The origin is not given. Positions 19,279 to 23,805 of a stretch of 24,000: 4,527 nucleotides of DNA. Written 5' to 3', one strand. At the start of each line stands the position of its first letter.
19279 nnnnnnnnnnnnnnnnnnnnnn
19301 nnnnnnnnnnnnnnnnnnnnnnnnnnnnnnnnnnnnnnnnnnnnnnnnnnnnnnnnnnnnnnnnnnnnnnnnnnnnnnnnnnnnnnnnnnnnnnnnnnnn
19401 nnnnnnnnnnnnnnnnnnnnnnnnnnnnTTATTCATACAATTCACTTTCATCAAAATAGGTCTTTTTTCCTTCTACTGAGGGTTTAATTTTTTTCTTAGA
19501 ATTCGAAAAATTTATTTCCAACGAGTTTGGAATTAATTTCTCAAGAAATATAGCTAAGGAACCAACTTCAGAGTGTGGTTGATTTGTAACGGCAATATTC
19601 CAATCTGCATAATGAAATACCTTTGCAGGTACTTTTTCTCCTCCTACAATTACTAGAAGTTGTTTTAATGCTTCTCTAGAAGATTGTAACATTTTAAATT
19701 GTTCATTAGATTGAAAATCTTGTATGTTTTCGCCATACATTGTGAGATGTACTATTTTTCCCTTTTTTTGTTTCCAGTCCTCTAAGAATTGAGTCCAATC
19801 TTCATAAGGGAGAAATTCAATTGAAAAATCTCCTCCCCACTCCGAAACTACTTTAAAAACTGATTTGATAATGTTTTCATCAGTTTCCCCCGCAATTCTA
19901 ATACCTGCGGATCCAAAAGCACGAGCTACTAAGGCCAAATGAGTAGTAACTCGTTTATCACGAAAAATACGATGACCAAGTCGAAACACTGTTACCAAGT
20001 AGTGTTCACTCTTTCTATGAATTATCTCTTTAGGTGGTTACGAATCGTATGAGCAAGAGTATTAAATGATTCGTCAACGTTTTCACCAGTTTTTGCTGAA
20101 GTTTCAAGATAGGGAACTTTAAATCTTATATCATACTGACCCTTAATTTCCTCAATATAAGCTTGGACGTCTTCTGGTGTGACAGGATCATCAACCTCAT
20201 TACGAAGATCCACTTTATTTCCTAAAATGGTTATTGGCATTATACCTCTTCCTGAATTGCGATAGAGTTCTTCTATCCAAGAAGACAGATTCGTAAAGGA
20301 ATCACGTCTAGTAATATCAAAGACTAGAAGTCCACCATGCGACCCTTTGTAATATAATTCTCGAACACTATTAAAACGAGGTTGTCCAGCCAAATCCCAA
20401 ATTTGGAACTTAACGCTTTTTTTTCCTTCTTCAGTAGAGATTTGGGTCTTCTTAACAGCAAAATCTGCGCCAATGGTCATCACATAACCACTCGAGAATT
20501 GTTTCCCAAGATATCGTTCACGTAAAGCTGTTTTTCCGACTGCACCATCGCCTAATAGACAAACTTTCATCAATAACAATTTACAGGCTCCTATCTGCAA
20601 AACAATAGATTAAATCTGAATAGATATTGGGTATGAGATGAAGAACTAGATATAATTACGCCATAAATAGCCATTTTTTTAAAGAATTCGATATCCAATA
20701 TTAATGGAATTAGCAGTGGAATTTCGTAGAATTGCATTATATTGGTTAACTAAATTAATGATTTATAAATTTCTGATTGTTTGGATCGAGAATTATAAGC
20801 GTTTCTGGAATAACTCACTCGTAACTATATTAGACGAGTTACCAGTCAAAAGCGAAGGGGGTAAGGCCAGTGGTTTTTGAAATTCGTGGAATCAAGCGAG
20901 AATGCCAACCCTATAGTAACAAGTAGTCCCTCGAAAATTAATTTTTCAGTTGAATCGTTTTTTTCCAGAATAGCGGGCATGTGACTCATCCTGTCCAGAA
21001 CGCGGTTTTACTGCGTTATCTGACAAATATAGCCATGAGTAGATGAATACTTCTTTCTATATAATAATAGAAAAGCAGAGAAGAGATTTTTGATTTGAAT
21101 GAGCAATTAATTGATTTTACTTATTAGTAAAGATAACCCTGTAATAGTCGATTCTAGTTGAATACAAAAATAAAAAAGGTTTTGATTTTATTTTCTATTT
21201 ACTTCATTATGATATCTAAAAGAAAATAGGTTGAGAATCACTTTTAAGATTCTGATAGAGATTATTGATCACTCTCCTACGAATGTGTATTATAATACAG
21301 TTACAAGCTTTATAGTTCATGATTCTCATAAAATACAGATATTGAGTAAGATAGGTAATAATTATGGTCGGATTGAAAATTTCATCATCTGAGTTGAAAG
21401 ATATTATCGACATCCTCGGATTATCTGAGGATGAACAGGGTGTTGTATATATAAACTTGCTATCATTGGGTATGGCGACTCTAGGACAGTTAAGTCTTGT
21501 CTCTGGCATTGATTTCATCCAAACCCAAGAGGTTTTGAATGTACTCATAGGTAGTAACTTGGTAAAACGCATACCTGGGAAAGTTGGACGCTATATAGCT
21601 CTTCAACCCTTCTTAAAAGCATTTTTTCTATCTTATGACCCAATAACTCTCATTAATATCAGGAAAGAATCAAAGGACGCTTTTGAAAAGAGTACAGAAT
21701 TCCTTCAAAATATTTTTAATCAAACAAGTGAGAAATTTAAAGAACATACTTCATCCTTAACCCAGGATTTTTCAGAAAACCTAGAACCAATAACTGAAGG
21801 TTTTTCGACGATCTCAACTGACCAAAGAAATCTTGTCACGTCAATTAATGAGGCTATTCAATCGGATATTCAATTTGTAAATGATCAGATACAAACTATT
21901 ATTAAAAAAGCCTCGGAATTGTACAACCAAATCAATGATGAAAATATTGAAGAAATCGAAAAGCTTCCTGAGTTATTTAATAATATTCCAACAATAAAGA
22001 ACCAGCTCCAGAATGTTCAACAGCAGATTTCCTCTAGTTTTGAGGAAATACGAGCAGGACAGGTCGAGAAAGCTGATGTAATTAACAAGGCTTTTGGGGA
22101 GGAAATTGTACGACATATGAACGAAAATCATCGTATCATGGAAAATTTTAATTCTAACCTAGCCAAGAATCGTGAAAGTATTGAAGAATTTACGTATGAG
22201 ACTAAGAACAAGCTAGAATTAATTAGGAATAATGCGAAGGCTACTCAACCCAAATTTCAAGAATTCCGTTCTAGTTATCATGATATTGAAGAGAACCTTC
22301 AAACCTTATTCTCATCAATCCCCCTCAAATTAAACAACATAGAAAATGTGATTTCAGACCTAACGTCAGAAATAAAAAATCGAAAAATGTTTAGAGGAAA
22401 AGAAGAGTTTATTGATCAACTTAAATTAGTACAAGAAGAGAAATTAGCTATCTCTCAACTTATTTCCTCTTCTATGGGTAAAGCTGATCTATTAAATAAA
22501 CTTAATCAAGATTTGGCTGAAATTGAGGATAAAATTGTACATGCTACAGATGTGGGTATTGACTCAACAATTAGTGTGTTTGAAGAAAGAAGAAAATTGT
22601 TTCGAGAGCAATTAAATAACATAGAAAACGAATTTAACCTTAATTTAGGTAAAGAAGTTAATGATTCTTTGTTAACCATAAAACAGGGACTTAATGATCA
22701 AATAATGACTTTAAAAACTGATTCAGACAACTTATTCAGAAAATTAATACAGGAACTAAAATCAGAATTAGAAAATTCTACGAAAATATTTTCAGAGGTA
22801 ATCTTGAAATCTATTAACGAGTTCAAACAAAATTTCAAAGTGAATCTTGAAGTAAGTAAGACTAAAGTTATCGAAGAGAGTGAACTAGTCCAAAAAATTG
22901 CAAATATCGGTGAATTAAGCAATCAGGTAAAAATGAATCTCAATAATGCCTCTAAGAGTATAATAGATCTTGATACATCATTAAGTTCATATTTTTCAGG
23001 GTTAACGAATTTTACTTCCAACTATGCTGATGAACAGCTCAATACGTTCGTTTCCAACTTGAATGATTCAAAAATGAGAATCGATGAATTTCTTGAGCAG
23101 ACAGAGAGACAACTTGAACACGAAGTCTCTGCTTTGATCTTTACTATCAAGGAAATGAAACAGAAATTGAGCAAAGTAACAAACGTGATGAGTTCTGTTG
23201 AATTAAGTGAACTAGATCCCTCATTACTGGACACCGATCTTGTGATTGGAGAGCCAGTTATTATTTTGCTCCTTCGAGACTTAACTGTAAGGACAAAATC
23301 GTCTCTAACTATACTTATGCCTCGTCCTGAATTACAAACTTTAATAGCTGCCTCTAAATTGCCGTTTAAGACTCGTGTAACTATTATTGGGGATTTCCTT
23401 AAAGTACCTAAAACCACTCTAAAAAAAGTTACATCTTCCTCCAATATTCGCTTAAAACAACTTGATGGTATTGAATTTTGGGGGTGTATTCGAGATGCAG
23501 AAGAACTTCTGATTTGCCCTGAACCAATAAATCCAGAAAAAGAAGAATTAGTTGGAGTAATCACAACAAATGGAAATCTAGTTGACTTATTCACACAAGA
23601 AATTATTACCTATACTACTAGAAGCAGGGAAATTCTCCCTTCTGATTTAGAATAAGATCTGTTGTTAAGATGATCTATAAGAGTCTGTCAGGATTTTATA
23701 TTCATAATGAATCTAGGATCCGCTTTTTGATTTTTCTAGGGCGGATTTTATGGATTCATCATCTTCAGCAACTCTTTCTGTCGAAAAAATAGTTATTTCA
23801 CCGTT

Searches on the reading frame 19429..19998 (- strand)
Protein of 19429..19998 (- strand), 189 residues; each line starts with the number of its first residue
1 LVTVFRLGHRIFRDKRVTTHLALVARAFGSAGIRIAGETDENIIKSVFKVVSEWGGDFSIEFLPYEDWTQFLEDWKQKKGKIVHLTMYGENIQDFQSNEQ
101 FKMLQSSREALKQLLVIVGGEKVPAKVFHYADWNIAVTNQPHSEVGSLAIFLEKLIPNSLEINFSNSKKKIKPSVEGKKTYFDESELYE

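Call 14: search_protein_families(library=pfam, proteins=[window:19429-19998:-], max_evalue=0.01)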
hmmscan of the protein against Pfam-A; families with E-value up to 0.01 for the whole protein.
window:19429-19998:- (189 aa): 2 families
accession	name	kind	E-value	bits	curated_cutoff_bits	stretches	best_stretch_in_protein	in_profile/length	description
PF01994.21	Trm56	-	8.3e-39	132.6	25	1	54-180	1-118/119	tRNA ribose 2'-O-methyltransferase, aTrm56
PF00588.24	SpoU_methylase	-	0.00078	20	29.7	1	24-122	21-105/142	SpoU rRNA Methylase family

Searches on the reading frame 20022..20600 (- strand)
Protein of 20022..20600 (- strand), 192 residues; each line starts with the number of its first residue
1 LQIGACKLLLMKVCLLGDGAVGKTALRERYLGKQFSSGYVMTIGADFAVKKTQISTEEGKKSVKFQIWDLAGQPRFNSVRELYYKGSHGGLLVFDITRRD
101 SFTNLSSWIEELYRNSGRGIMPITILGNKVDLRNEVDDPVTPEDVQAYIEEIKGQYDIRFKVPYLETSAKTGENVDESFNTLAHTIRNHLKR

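Call 14: search_protein_families(library=pfam, proteins=[window:20022-20600:-], max_evalue=0.01)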
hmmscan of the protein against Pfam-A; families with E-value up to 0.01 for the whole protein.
window:20022-20600:- (192 aa): 5 families
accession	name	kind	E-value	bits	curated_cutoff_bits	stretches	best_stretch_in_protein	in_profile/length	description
PF00071.28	Ras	-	5.7e-45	153.2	21.6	1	12-187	1-161/162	Ras family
PF08477.19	Roc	-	1.9e-31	109.2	27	1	12-131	1-119/119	Ras of Complex, Roc, domain of DAPkinase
PF00025.27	Arf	-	3.5e-13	49.8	22.3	1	11-185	15-173/174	ADP-ribosylation factor family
PF04670.18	Gtr1_RagA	-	9.3e-06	25.7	22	1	12-168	1-159/232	Gtr1/RagA G protein conserved region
PF00009.33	GTP_EFTU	-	4.2e-05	23.7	26.5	1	52-185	60-185/188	Elongation factor Tu GTP binding domain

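Call 63: find_homologous_proteins(query=window:20022-20600:-, max_evalue=1e-60)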
Query window:20022-20600:- (192 aa): 58 proteins with E <= 1e-60 among 2910 candidates.
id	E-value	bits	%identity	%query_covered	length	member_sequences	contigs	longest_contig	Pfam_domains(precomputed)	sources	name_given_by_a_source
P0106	6.0e-117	406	98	96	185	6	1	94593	PF00025.28,PF08477.20,PF04670.19,PF00071.29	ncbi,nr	ncbi:hypothetical protein CEE45_05030 [Candidatus Heimdallarchaeota archaeon B3_Heim]|nr:MAG: hypoth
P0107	8.7e-111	386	95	95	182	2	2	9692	PF00025.28,PF08477.20,PF00009.34,PF04670.19,PF00071.29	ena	-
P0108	4.5e-110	384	91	95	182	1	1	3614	PF00025.28,PF08477.20,PF04670.19,PF00071.29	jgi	jgi:small GTP-binding protein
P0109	8.1e-109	379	92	95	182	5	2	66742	PF00025.28,PF08477.20,PF00009.34,PF04670.19,PF00071.29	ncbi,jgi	ncbi:MAG: Rab family GTPase [Candidatus Hodarchaeales archaeon]|jgi:small GTP-binding protein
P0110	4.2e-108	377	92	95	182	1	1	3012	PF00025.28,PF08477.20,PF00009.34,PF04670.19,PF00071.29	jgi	jgi:small GTP-binding protein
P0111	1.7e-102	359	87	95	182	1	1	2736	PF00025.28,PF08477.20,PF00071.29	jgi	jgi:small GTP-binding protein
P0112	1.5e-100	352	85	95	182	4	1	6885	PF00025.28,PF08477.20,PF00009.34,PF04670.19,PF00071.29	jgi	jgi:small GTP-binding protein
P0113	2.5e-98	345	84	95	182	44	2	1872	PF00025.28,PF08477.20,PF00009.34,PF04670.19,PF00071.29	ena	-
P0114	5.0e-96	338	82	95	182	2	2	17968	PF00025.28,PF08477.20,PF00009.34,PF04670.19,PF00071.29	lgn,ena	-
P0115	2.2e-95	336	82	95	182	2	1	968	PF00025.28,PF08477.20,PF00071.29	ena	-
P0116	2.8e-95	335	84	94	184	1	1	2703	PF00025.28,PF08477.20,PF00009.34,PF04670.19,PF00071.29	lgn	-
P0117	2.8e-94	332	78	97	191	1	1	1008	PF00025.28,PF08477.20,PF00009.34,PF04670.19,PF00071.29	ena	-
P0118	2.9e-94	332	78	100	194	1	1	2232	PF00025.28,PF08477.20,PF00009.34,PF04670.19,PF00071.29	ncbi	ncbi:MAG: Rab family GTPase, partial [Candidatus Hodarchaeales archaeon]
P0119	7.1e-94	331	81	95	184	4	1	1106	PF00025.28,PF08477.20,PF00071.29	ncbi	-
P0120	4.4e-93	328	81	95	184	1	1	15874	PF00025.28,PF08477.20,PF00009.34,PF04670.19,PF00071.29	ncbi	-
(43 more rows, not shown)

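Call 64: find_encoding_contigs(protein=P0107, flank=2500, max_places=3)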
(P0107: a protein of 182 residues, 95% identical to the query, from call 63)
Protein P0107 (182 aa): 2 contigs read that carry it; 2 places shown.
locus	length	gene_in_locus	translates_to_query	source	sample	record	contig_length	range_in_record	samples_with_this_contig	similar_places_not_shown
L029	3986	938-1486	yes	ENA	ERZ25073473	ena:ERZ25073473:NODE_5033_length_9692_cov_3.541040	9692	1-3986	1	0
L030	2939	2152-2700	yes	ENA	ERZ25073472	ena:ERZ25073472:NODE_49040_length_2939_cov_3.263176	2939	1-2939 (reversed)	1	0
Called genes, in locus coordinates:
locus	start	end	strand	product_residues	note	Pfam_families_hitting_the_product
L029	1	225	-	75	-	?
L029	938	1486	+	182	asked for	PF00009:GTP_EFTU (weak), PF00025:Arf, PF00071:Ras, PF04670:Gtr1_RagA (weak), PF08477:Roc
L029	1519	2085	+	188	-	PF01994:Trm56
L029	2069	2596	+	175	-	PF02481:DNA_processg_A (faint), PF18306:LDcluster4, PF03641:Lysine_decarbox (weak)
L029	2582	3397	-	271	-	-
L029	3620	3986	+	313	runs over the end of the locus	-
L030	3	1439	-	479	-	?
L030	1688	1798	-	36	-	-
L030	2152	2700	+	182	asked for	PF00009:GTP_EFTU (weak), PF00025:Arf, PF00071:Ras, PF04670:Gtr1_RagA (weak), PF08477:Roc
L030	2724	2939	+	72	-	?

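Call 65: find_encoding_contigs(protein=P0109, flank=2500, max_places=3)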
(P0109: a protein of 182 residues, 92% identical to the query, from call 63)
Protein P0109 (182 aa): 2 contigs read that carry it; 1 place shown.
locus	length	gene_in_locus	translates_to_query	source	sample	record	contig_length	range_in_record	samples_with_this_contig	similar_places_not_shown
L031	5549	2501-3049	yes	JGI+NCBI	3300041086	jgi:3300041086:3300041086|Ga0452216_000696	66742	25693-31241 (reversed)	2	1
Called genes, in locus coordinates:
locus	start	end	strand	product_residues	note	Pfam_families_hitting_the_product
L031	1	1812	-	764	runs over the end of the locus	PF01978:TrmB (faint)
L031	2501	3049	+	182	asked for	PF00009:GTP_EFTU (faint), PF00025:Arf, PF00071:Ras, PF04670:Gtr1_RagA (weak), PF08477:Roc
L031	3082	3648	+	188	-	PF01994:Trm56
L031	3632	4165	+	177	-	PF18306:LDcluster4, PF03641:Lysine_decarbox (weak)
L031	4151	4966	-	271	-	-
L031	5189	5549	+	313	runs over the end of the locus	-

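Call 66: find_encoding_contigs(protein=P0108, flank=2500, max_places=2)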
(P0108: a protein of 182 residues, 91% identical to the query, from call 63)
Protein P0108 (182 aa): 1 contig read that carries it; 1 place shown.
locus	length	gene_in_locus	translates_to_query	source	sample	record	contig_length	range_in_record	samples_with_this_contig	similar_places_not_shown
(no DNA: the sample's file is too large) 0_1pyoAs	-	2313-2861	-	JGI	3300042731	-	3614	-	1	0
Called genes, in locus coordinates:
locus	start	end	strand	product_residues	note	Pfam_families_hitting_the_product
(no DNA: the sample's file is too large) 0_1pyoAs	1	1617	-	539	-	?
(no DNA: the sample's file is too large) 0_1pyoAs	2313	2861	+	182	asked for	PF00025:Arf, PF00071:Ras, PF04670:Gtr1_RagA (weak), PF08477:Roc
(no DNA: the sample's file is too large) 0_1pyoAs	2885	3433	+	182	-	PF01994:Trm56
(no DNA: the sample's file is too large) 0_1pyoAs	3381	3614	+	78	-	?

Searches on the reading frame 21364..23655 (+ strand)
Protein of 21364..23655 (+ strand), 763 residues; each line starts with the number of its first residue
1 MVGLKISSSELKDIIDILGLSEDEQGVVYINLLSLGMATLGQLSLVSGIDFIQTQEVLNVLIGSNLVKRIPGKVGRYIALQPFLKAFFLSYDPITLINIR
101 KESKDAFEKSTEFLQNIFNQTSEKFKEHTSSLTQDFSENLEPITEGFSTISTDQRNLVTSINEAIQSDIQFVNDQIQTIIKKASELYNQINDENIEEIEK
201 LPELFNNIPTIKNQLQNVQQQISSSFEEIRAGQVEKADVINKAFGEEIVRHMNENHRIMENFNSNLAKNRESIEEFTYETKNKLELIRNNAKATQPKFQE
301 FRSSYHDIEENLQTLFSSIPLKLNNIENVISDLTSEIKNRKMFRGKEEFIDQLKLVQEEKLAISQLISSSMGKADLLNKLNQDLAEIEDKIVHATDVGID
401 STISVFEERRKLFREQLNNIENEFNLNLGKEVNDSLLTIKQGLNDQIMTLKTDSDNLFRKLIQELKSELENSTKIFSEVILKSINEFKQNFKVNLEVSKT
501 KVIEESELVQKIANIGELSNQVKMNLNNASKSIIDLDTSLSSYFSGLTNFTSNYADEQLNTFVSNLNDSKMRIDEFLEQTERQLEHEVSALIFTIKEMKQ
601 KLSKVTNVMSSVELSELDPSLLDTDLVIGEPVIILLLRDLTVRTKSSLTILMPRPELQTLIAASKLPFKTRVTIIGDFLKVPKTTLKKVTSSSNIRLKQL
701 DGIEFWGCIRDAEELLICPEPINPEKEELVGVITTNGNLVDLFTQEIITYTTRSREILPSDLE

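Call 14: search_protein_families(library=pfam, proteins=[window:21364-23655:+], max_evalue=0.01)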
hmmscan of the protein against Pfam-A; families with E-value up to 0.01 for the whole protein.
window:21364-23655:+ (763 aa): 3 families
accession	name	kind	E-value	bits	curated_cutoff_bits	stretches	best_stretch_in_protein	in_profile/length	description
PF01978.25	TrmB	-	3.9e-06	27.1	25.6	1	17-82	3-67/68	Sugar-specific transcriptional regulator TrmB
PF01442.23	Apolipoprotein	-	0.00014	22.1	90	0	462-592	13-149/190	Apolipoprotein A1/A4/E domain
PF04740.18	LXG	-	0.0077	16.6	26.5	1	219-342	70-198/202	LXG domain of WXG superfamily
